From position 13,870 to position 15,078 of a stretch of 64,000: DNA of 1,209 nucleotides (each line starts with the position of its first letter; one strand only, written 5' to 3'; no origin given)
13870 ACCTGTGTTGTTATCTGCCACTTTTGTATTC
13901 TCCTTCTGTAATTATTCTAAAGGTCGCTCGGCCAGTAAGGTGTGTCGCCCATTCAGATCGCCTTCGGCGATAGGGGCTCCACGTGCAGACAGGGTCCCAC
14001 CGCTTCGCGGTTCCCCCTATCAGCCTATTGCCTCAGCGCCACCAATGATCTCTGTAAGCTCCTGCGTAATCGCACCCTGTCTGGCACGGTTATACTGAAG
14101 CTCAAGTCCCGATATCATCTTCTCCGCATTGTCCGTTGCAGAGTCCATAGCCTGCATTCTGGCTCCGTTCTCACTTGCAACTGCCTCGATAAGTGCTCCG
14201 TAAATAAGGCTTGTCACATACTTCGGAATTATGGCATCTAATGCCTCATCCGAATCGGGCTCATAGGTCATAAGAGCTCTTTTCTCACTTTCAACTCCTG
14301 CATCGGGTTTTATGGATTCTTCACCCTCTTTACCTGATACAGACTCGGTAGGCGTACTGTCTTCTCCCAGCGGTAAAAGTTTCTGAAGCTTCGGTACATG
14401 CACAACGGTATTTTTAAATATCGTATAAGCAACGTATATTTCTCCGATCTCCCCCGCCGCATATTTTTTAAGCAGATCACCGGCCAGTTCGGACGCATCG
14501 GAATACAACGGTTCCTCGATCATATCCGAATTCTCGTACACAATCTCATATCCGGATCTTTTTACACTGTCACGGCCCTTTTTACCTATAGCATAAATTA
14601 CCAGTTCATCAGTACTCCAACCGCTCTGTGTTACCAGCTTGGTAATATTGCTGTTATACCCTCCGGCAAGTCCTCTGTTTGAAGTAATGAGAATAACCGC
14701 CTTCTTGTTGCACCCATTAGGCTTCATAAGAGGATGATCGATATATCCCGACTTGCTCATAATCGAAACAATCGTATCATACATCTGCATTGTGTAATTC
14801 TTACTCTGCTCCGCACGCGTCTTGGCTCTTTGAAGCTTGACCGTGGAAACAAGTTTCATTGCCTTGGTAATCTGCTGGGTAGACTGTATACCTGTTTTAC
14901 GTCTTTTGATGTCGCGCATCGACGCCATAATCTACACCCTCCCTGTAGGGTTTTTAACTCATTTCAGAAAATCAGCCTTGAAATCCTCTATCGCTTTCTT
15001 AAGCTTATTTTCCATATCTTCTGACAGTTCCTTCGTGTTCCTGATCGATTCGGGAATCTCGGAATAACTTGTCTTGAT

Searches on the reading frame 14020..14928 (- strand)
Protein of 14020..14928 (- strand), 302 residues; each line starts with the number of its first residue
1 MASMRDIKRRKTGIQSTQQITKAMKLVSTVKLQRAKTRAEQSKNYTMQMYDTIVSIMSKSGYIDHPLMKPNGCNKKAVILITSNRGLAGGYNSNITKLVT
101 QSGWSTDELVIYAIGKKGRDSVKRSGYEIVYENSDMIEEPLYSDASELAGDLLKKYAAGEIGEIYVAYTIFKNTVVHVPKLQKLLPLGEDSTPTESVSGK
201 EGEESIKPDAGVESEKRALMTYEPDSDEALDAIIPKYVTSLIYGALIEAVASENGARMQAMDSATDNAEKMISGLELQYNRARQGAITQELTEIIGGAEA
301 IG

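Call 11: find_encoding_contigs(protein=window:14020-14928:-, flank=3000, max_places=10)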
Protein window:14020-14928:- (302 aa): 7 contigs read that carry it; 5 places shown.
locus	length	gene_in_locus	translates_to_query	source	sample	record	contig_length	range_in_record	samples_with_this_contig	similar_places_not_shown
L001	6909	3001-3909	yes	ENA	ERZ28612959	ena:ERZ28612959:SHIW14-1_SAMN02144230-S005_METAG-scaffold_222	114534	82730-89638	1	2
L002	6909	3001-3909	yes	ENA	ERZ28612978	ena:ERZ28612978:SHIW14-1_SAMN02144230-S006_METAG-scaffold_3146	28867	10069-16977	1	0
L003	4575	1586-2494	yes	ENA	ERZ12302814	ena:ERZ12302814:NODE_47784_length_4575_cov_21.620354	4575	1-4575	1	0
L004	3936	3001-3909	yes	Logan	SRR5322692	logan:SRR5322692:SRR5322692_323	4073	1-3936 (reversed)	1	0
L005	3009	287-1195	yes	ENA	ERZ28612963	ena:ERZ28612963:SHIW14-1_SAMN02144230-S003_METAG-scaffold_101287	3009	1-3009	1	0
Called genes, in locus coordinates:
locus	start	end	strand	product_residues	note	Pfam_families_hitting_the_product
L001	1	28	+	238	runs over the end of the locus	PF00119:ATP-synt_A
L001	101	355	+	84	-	PF00137:ATP-synt_C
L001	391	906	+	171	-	PF05405:Mt_ATP-synt_B (faint), PF00430:ATP-synt_B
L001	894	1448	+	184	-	PF00213:OSCP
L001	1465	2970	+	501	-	PF02874:ATP-synt_ab_N, PF09378:HAS-barrel (faint), PF00006:ATP-synt_ab, PF00306:ATP-synt_ab_C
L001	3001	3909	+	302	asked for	PF00231:ATP-synt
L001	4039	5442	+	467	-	PF02874:ATP-synt_ab_N, PF00006:ATP-synt_ab, PF22919:ATP-synt_VA_C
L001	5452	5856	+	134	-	PF02823:ATP-synt_DE_N, PF00401:ATP-synt_DE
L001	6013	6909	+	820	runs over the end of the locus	-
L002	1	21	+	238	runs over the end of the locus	PF00119:ATP-synt_A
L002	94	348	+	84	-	PF00137:ATP-synt_C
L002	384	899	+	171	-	PF05405:Mt_ATP-synt_B (faint), PF00430:ATP-synt_B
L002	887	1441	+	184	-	PF00213:OSCP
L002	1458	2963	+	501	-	PF02874:ATP-synt_ab_N, PF09378:HAS-barrel (faint), PF00006:ATP-synt_ab, PF00306:ATP-synt_ab_C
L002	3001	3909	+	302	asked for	PF00231:ATP-synt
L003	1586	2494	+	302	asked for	PF00231:ATP-synt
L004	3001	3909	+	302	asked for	PF00231:ATP-synt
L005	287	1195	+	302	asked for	PF00231:ATP-synt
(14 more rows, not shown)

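Call 69: find_homologous_proteins(query=window:14020-14928:-, max_evalue=1e-60)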
Query window:14020-14928:- (302 aa): 8000 proteins with E <= 1e-60 among 8000 candidates; the best 120 are listed.
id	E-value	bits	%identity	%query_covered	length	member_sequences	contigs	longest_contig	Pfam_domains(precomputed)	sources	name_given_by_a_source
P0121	1.3e-188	643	100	100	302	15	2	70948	PF00231.25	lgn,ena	-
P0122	2.4e-188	643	100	100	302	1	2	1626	PF00231.25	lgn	-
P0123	4.2e-187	639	99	100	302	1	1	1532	PF00231.25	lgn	-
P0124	3.3e-186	636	98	100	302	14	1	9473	PF00231.25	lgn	-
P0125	4.0e-180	616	94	100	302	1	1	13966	PF00231.25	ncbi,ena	-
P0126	4.2e-180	616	94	100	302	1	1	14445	PF00231.25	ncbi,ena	-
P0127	4.7e-179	612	94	100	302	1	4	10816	PF00231.25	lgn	-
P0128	5.5e-179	612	95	99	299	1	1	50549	PF00231.25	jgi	-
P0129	1.0e-177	608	93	100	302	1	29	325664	PF00231.25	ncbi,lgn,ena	-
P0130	1.1e-177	608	93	100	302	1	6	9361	PF00231.25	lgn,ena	-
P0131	1.1e-177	608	93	100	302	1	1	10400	PF00231.25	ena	-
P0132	1.9e-177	607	93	100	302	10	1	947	PF00231.25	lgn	-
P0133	3.5e-177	606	93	100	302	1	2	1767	PF00231.25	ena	-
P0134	3.7e-177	606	93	100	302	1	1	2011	PF00231.25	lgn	-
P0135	5.6e-177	605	93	100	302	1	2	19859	PF00231.25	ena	-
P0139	2.0e-171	587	89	100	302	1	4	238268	PF00231.25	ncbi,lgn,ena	-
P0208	4.3e-150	517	79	100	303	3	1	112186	PF00231.25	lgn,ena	-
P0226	2.4e-135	469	74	100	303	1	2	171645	PF00231.25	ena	-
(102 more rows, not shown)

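Call 71: find_encoding_contigs(protein=P0129, flank=10000, max_places=3)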
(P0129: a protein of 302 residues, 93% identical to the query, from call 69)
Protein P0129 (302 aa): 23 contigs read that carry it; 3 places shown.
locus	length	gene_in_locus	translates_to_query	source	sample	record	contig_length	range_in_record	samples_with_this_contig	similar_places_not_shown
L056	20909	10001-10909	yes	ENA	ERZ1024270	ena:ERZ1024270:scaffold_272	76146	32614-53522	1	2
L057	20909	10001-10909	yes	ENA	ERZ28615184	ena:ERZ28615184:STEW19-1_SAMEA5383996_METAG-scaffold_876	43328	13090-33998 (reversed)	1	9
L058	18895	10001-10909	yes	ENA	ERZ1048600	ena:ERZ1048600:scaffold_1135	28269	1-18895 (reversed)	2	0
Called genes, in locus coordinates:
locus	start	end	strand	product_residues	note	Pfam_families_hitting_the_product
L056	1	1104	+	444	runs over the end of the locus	PF00772:DnaB, PF03796:DnaB_C, PF13481:AAA_25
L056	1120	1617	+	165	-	PF04167:DUF402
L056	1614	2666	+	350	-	PF01300:Sua5_yciO_yrdC, PF03481:Sua5_C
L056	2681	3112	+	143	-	PF02502:LacAB_rpiB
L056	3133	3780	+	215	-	PF14681:UPRTase, PF00156:Pribosyltran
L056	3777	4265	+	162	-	PF00383:dCMP_cyt_deam_1, PF14437:MafB19-deam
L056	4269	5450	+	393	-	PF24568:CC_PcsB (weak), PF07486:Hydrolase_2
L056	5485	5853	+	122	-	PF09527:ATPase_gene1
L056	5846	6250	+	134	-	-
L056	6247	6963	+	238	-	PF00119:ATP-synt_A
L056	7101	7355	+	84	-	PF00137:ATP-synt_C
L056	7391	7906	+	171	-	PF05405:Mt_ATP-synt_B (faint), PF00430:ATP-synt_B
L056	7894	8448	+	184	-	PF00213:OSCP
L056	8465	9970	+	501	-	PF02874:ATP-synt_ab_N, PF00006:ATP-synt_ab, PF00306:ATP-synt_ab_C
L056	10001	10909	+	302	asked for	PF00231:ATP-synt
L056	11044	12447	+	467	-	PF02874:ATP-synt_ab_N, PF00006:ATP-synt_ab, PF22919:ATP-synt_VA_C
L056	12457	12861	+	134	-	PF02823:ATP-synt_DE_N, PF00401:ATP-synt_DE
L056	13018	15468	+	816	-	-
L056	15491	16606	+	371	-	PF02073:Peptidase_M29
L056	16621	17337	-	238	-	PF00535:Glycos_transf_2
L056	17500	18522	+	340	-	PF04294:VanW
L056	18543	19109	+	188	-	PF06177:QueT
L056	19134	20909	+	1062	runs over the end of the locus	PF00133:tRNA-synt_1, PF09334:tRNA-synt_1g, PF08264:Anticodon_1, PF19302:DUF5915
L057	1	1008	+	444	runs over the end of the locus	PF00772:DnaB, PF03796:DnaB_C, PF13481:AAA_25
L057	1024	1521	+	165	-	PF04167:DUF402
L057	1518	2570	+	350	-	PF01300:Sua5_yciO_yrdC, PF03481:Sua5_C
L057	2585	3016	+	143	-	PF02502:LacAB_rpiB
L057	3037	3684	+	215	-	PF14681:UPRTase, PF00156:Pribosyltran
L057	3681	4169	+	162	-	PF00383:dCMP_cyt_deam_1, PF14437:MafB19-deam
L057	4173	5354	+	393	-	PF24568:CC_PcsB (weak), PF07486:Hydrolase_2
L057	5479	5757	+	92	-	PF09527:ATPase_gene1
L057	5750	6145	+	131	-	-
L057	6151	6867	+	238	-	PF00119:ATP-synt_A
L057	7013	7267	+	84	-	PF00137:ATP-synt_C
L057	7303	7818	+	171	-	PF05405:Mt_ATP-synt_B (faint), PF00430:ATP-synt_B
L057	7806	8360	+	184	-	PF00213:OSCP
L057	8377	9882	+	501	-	PF02874:ATP-synt_ab_N, PF00006:ATP-synt_ab, PF00306:ATP-synt_ab_C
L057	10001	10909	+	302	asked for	PF00231:ATP-synt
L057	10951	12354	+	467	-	PF02874:ATP-synt_ab_N, PF00006:ATP-synt_ab, PF22919:ATP-synt_VA_C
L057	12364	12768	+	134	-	PF02823:ATP-synt_DE_N, PF00401:ATP-synt_DE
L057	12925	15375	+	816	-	-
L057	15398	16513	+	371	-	PF02073:Peptidase_M29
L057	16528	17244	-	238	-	PF00535:Glycos_transf_2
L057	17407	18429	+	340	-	PF04294:VanW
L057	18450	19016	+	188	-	PF06177:QueT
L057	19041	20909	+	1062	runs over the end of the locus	PF00133:tRNA-synt_1, PF09334:tRNA-synt_1g, PF08264:Anticodon_1, PF19302:DUF5915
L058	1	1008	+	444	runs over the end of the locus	PF00772:DnaB, PF03796:DnaB_C, PF13481:AAA_25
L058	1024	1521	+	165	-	PF04167:DUF402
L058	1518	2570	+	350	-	PF01300:Sua5_yciO_yrdC, PF03481:Sua5_C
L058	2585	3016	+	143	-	PF02502:LacAB_rpiB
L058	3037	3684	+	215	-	PF14681:UPRTase, PF00156:Pribosyltran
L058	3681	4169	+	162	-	PF00383:dCMP_cyt_deam_1, PF14437:MafB19-deam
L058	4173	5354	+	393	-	PF24568:CC_PcsB (weak), PF07486:Hydrolase_2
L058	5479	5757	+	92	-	PF09527:ATPase_gene1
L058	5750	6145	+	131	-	-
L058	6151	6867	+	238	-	PF00119:ATP-synt_A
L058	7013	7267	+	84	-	PF00137:ATP-synt_C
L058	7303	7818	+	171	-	PF05405:Mt_ATP-synt_B (faint), PF00430:ATP-synt_B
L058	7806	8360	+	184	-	PF00213:OSCP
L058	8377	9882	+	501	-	PF02874:ATP-synt_ab_N, PF00006:ATP-synt_ab, PF00306:ATP-synt_ab_C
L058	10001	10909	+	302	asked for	PF00231:ATP-synt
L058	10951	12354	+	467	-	PF02874:ATP-synt_ab_N, PF00006:ATP-synt_ab, PF22919:ATP-synt_VA_C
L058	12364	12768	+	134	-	PF02823:ATP-synt_DE_N, PF00401:ATP-synt_DE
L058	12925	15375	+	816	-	-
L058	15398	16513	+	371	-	PF02073:Peptidase_M29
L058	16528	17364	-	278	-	PF05523:FdtA, PF00535:Glycos_transf_2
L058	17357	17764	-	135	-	PF05523:FdtA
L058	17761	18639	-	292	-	PF00483:NTP_transferase, PF12804:NTP_transf_3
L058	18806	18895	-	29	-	?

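Call 72: find_encoding_contigs(protein=P0139, flank=10000, max_places=2)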
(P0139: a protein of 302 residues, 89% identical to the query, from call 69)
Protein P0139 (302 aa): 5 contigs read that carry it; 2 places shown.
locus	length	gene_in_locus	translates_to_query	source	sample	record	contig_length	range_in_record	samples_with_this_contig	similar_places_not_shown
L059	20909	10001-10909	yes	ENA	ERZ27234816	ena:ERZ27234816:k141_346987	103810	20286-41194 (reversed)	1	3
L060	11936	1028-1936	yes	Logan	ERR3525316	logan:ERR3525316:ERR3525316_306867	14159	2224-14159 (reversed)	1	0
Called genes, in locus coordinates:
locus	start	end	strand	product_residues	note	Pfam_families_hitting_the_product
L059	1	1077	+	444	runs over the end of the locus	PF00772:DnaB, PF13481:AAA_25, PF03796:DnaB_C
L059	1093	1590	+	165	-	PF04167:DUF402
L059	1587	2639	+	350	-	PF01300:Sua5_yciO_yrdC, PF03481:Sua5_C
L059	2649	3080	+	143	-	PF02502:LacAB_rpiB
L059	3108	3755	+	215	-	PF14681:UPRTase, PF00156:Pribosyltran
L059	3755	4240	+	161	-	PF00383:dCMP_cyt_deam_1, PF14437:MafB19-deam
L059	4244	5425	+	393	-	PF07486:Hydrolase_2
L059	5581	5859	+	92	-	PF09527:ATPase_gene1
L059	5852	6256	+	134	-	-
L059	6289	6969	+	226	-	PF00119:ATP-synt_A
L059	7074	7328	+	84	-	PF00137:ATP-synt_C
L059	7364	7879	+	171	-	PF05405:Mt_ATP-synt_B (faint), PF00430:ATP-synt_B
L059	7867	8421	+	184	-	PF00213:OSCP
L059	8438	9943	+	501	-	PF02874:ATP-synt_ab_N, PF00006:ATP-synt_ab, PF06745:ATPase (faint), PF00306:ATP-synt_ab_C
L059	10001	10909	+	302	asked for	PF00231:ATP-synt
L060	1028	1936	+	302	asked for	PF00231:ATP-synt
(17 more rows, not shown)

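Call 73: find_encoding_contigs(protein=P0208, flank=10000, max_places=2)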
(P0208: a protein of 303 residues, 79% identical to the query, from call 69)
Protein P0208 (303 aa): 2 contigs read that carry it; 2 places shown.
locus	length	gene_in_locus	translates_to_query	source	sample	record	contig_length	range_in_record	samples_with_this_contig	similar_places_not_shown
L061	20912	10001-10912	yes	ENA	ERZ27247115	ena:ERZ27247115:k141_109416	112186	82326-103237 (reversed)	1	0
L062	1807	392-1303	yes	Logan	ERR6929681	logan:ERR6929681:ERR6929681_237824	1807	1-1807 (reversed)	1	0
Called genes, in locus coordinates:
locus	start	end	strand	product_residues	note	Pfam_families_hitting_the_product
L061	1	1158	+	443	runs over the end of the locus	PF00772:DnaB, PF03796:DnaB_C, PF13481:AAA_25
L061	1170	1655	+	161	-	PF04167:DUF402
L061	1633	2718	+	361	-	PF01300:Sua5_yciO_yrdC, PF03481:Sua5_C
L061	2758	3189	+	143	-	PF02502:LacAB_rpiB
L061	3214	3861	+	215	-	PF14681:UPRTase, PF00156:Pribosyltran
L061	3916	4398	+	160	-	PF00383:dCMP_cyt_deam_1, PF14437:MafB19-deam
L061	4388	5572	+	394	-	PF24568:CC_PcsB (weak), PF07486:Hydrolase_2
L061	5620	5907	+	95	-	PF09527:ATPase_gene1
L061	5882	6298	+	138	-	-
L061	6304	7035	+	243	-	PF00119:ATP-synt_A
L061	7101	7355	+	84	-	PF00137:ATP-synt_C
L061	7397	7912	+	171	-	PF05405:Mt_ATP-synt_B (weak), PF00430:ATP-synt_B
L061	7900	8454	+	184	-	PF00213:OSCP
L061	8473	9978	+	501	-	PF02874:ATP-synt_ab_N, PF00006:ATP-synt_ab, PF00306:ATP-synt_ab_C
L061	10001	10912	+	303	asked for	PF00231:ATP-synt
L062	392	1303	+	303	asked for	PF00231:ATP-synt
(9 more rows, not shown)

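Call 74: find_encoding_contigs(protein=P0226, flank=10000, max_places=2)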
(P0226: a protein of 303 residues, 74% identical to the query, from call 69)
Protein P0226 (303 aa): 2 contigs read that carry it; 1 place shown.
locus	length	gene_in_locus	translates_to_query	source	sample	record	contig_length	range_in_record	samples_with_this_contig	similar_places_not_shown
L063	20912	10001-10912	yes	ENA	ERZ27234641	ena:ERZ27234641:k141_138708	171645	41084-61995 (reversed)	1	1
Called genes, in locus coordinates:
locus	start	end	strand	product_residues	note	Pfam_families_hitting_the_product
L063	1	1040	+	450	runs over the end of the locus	PF00772:DnaB, PF20307:divDNAB (faint), PF13481:AAA_25, PF03796:DnaB_C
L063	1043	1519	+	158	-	PF04167:DUF402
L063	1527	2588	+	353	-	PF01300:Sua5_yciO_yrdC, PF03481:Sua5_C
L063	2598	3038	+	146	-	PF02502:LacAB_rpiB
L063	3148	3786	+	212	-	PF14681:UPRTase, PF00156:Pribosyltran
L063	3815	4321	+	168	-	PF00383:dCMP_cyt_deam_1, PF14437:MafB19-deam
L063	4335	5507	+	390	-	PF24568:CC_PcsB, PF07486:Hydrolase_2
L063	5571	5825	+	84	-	PF09527:ATPase_gene1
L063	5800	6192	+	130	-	-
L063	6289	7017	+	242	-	PF00119:ATP-synt_A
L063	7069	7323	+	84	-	PF00137:ATP-synt_C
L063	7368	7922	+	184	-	PF00430:ATP-synt_B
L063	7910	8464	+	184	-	PF00213:OSCP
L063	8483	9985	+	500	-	PF02874:ATP-synt_ab_N, PF09378:HAS-barrel (faint), PF00006:ATP-synt_ab, PF00306:ATP-synt_ab_C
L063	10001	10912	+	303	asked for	PF00231:ATP-synt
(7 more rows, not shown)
